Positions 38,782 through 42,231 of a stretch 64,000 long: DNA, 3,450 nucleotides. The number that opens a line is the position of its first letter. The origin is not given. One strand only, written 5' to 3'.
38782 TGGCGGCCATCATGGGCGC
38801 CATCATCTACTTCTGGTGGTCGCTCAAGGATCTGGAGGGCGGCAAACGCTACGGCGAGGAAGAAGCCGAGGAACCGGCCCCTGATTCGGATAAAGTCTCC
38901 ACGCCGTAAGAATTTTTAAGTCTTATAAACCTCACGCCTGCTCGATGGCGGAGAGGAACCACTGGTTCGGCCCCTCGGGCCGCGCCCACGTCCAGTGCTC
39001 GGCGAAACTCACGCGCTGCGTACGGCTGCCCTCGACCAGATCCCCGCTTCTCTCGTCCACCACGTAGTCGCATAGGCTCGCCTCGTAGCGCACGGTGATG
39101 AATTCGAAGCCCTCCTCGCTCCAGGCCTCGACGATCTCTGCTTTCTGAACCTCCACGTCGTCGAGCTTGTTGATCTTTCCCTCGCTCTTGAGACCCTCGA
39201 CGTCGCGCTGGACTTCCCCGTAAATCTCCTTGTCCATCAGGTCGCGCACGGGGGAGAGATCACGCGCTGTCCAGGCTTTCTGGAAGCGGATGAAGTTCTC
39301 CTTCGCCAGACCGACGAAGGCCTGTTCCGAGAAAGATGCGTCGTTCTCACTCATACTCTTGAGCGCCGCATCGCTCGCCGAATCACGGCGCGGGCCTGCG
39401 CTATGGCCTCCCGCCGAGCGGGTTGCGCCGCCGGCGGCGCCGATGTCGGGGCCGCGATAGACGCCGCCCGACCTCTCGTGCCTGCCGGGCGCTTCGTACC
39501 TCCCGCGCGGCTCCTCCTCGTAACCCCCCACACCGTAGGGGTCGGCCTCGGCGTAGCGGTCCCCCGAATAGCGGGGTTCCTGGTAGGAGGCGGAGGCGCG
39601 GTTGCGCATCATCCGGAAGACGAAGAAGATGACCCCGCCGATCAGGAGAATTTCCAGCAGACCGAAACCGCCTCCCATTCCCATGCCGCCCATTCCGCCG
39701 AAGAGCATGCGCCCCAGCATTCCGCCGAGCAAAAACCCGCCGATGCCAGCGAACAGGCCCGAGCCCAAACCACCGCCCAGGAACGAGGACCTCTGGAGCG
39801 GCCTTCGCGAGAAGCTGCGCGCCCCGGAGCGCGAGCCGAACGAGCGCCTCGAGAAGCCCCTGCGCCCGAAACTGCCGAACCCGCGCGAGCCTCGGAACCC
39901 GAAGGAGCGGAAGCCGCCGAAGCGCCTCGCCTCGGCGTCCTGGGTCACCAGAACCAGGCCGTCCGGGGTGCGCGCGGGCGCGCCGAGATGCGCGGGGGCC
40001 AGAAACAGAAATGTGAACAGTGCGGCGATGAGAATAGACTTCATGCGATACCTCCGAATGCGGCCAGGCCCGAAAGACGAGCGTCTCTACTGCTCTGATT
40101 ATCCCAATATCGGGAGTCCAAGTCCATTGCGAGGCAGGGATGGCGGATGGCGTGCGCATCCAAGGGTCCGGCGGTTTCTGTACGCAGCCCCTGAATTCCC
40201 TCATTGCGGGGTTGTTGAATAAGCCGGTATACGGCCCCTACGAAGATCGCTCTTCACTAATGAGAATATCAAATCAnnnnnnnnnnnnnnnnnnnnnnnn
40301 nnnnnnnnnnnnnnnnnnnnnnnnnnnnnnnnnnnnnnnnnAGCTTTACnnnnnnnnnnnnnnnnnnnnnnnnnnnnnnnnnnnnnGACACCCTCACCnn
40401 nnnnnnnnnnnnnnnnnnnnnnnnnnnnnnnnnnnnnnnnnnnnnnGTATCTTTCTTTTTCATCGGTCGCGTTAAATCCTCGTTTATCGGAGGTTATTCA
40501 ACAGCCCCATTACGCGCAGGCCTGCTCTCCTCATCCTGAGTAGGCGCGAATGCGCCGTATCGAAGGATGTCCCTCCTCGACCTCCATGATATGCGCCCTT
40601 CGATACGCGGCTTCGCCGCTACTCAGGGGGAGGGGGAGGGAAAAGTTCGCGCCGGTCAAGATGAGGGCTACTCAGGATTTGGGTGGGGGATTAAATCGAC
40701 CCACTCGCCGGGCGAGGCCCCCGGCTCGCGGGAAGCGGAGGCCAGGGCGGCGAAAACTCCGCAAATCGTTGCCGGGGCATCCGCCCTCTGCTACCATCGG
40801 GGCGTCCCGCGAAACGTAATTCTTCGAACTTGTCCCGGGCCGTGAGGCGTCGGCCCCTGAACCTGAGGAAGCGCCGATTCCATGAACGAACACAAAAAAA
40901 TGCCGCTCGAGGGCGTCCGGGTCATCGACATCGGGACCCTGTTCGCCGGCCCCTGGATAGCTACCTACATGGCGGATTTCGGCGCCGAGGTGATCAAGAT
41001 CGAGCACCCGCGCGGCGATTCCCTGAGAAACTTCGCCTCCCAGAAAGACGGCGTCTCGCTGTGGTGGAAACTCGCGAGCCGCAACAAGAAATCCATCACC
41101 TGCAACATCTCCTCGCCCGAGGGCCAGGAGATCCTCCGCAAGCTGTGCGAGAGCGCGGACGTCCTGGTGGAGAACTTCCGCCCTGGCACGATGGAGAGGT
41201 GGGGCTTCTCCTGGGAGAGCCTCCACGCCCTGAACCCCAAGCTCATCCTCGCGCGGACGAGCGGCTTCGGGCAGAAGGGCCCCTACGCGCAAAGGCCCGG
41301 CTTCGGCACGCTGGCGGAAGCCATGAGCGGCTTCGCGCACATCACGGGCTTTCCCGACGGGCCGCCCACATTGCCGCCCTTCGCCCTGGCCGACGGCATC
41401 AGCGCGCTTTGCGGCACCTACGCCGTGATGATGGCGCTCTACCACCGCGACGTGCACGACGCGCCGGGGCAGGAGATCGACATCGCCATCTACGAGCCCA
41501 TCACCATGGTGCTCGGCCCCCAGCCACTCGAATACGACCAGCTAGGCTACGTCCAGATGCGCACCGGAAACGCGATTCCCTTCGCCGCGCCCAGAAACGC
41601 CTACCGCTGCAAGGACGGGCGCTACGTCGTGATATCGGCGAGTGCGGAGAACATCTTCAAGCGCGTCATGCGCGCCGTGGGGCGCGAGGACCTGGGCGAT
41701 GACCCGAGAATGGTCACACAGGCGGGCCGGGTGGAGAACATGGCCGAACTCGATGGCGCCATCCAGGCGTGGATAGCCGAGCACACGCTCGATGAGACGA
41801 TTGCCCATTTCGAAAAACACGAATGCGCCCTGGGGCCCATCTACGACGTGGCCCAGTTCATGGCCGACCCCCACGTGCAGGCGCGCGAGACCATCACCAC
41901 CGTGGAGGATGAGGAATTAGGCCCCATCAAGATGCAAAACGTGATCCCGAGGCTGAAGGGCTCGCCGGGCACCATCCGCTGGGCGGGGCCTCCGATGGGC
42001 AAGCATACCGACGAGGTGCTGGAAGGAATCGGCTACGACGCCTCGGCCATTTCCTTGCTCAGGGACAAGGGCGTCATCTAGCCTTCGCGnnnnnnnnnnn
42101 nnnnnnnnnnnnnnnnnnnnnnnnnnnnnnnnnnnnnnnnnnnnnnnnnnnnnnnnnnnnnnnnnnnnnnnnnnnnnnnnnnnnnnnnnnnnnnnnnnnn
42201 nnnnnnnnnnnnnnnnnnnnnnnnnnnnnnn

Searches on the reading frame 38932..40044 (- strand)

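Call 28: search_protein_families(library=ncbifam, proteins=[window:38932-40044:-], max_evalue=0.001)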
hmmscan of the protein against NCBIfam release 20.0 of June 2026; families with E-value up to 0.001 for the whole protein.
window:38932-40044:- (370 aa): 2 families
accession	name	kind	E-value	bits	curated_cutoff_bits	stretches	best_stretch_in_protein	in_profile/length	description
NF033779.0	Tim44_TimA_adap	subfamily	2e-18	67.1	80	1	217-365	64-213/215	Tim44/TimA family putative adaptor protein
NF033778.1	trans_TimA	equivalog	8.2e-05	22.2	200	1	225-356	55-180/198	TIM44-related membrane protein TimA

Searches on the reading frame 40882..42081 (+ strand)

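Call 60: search_protein_families(library=ncbifam, proteins=[window:40882-42081:+], max_evalue=0.00001)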
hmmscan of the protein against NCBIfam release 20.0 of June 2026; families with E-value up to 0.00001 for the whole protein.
window:40882-42081:+ (399 aa): 7 families
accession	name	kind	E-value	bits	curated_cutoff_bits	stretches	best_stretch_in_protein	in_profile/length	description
NF052585.1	SucGlutTfsCaiB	equivalog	4.4e-77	259.3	750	1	4-382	3-387/394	succinate--glutarate CoA-transferase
NF003809.0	PRK05398.1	subfamily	7.5e-69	232.3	442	1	6-399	2-416/416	formyl-CoA transferase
TIGR03253.1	oxalate_frc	equivalog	1.7e-65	221.3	504.2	2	7-205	2-201/416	formyl-CoA transferase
NF008511.0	PRK11430.1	equivalog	8.6e-62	209.4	522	1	2-338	3-338/381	CoA:oxalate CoA-transferase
NF041294.1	Scnl_mescCoAtase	equivalog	4e-59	200.7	700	1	9-345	4-344/381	succinyl-CoA:mesaconate CoA-transferase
NF002914.1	PRK03525.1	equivalog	5.8e-54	183.5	413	1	8-399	9-397/400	L-carnitine CoA-transferase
TIGR04253.1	mesacon_CoA_iso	equivalog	1.4e-14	54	725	1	9-398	3-399/403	2-methylfumaryl-CoA isomerase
